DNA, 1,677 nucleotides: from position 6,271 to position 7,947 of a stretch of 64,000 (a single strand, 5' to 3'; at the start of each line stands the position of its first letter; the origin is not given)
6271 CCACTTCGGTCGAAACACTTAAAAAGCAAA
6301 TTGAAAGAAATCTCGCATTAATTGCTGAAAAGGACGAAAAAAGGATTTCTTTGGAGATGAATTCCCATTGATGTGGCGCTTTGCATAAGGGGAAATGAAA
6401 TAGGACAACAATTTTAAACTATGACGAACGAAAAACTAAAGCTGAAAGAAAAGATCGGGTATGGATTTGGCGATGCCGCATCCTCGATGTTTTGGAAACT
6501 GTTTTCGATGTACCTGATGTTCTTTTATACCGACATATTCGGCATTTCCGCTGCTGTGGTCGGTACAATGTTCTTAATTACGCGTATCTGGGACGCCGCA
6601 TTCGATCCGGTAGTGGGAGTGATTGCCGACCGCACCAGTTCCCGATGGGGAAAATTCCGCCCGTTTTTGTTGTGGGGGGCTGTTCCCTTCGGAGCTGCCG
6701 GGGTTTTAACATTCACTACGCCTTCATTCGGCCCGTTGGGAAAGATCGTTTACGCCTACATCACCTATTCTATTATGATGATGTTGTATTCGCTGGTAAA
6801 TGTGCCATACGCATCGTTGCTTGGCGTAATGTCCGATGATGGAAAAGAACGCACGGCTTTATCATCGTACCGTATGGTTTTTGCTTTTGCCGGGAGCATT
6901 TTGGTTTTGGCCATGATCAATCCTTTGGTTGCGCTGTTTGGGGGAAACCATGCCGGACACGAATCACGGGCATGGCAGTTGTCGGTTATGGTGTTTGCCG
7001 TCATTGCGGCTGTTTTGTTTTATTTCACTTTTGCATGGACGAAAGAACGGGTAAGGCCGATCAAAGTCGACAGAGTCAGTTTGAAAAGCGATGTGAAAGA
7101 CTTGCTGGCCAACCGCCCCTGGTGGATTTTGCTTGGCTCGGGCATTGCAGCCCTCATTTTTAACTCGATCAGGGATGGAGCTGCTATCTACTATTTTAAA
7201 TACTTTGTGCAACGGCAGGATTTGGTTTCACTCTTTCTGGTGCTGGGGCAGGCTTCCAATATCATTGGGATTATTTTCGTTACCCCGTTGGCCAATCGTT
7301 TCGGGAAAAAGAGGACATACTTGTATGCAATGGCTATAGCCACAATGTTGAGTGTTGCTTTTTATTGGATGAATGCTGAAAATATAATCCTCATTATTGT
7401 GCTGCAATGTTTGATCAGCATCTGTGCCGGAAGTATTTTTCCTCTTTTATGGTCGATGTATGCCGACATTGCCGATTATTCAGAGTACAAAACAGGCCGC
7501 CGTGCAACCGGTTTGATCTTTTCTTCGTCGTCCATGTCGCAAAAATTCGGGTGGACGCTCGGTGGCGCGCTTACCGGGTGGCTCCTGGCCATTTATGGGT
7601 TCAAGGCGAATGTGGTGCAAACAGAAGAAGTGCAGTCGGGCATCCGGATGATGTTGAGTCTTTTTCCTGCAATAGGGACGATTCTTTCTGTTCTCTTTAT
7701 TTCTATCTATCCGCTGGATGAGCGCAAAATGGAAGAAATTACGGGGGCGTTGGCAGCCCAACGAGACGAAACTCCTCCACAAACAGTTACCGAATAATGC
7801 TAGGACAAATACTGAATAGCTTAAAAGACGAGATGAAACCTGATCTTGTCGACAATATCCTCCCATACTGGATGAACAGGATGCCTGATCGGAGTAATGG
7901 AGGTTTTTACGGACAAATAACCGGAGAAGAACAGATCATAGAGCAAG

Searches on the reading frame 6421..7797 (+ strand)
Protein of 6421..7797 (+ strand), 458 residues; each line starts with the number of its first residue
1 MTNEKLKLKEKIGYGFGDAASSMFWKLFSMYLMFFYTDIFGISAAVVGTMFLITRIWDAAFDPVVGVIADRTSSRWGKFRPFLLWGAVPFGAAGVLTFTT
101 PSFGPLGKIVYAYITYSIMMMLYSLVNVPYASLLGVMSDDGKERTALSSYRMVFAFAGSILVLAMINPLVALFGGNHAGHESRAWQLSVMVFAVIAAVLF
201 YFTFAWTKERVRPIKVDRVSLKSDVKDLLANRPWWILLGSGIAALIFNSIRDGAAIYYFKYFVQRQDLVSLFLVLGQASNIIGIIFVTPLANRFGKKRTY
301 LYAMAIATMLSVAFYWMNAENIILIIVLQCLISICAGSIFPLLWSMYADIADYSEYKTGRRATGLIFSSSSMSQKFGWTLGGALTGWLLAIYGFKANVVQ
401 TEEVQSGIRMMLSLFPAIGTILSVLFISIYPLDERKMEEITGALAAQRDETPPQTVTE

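Call 57: search_protein_families(library=pfam, proteins=[window:6421-7797:+], max_evalue=0.0001)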
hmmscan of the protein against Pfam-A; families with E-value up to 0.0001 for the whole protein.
window:6421-7797:+ (458 aa): 2 families
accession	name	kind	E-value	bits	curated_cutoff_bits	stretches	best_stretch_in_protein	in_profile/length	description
PF13347.12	MFS_2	-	1.6e-112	376.7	27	1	13-434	1-427/427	MFS/sugar transport protein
PF07690.21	MFS_1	-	4.5e-20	72.3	33.4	1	20-367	7-336/347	Major Facilitator Superfamily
